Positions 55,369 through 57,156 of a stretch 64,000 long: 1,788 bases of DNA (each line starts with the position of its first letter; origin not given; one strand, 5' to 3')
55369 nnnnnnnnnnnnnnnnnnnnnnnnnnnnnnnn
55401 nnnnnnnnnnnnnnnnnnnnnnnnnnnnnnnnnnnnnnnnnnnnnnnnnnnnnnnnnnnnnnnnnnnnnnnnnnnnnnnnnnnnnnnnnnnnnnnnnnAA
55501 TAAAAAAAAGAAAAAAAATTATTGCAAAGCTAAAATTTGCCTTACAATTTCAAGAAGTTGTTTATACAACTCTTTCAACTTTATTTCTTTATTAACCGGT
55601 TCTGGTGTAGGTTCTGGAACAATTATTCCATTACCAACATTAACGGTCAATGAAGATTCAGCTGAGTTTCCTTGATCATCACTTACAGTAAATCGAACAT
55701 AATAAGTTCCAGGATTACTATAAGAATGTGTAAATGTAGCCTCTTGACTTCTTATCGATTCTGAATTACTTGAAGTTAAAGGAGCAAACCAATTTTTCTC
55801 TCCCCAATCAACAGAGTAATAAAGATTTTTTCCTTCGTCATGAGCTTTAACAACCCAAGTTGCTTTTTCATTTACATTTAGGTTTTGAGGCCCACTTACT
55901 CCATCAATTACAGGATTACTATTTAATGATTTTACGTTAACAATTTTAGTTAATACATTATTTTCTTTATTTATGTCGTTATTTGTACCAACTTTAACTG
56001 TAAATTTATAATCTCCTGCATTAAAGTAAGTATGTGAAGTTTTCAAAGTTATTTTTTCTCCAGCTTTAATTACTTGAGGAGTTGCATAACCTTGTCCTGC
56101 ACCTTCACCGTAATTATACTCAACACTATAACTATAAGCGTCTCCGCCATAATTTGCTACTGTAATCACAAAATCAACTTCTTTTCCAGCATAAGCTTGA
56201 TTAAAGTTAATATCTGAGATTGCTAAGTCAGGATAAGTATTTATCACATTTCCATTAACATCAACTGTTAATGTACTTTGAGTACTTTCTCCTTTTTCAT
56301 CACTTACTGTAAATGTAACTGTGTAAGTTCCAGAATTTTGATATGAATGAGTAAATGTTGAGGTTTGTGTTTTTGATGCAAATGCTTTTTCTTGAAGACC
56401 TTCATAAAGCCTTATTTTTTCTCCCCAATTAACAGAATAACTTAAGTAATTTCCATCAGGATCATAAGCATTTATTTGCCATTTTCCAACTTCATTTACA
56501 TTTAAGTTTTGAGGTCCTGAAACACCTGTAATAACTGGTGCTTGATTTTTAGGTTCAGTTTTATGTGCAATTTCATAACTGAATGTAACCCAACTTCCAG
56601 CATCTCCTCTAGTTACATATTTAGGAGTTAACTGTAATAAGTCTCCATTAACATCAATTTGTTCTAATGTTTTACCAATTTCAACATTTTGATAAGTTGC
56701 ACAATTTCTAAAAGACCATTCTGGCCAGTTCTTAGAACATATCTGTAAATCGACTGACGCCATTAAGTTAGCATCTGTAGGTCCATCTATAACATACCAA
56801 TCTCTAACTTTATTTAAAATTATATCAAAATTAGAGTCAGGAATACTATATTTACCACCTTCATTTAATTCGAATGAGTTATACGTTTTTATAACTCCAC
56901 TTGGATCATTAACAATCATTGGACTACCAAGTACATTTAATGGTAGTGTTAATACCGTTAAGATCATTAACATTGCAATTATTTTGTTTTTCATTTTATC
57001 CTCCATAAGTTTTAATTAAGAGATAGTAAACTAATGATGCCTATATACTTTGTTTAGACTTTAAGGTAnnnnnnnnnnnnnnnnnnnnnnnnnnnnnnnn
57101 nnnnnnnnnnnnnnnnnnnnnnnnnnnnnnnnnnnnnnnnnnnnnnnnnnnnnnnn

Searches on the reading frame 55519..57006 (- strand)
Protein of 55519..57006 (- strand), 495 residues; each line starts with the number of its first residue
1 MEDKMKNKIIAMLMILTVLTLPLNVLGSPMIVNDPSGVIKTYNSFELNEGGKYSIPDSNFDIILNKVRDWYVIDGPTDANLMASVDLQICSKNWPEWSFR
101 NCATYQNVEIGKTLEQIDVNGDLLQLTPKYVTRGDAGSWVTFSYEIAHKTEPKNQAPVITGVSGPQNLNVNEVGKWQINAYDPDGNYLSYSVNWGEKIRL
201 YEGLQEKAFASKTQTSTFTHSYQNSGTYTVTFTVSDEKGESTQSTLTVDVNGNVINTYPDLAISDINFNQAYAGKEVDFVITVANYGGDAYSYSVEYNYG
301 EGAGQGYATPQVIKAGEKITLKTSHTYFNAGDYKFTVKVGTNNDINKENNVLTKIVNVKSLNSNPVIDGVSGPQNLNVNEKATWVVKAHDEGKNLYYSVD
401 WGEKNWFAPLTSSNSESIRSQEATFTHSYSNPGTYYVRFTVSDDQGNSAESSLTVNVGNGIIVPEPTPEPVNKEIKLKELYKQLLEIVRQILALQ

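Call 71: search_protein_families(library=pfam, proteins=[window:55519-57006:-], max_evalue=0.001)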
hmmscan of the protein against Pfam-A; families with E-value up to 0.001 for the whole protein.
window:55519-57006:- (495 aa): 10 families
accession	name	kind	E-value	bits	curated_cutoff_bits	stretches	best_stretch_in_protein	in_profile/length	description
PF18911.6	PKD_4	-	1.5e-18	67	27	2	154-250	1-85/85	PKD domain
PF00801.26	PKD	-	3.1e-18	66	23.5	2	378-451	13-75/80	PKD domain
PF17963.7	Big_9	-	4.9e-09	37.4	23.6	1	154-248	1-88/89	Bacterial Ig domain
PF07705.17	CARDB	-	6.1e-09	36.5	22.7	1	259-353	2-100/101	CARDB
PF22352.2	K319L-like_PKD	-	1.8e-08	34.7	27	0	397-457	29-84/84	K319L-like, PKD domain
PF16403.11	Bact_surface_Ig-like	-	7e-06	26.4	27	0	222-250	43-71/71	Bacterial surface protein, Ig-like domain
PF05345.18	He_PIG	-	7.8e-06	26.7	24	0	157-251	2-96/96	Putative Ig domain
PF19077.6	Big_13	-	9.1e-05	23.3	27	0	209-249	57-99/102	Bacterial Ig-like domain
PF05506.17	PLipase_C_C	-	0.00043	21.6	24.4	0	277-339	12-69/80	Bacterial phospholipase C, C-terminal domain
PF17892.7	Cadherin_5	-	0.00049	20.3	26.5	0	212-251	59-98/98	Cadherin-like domain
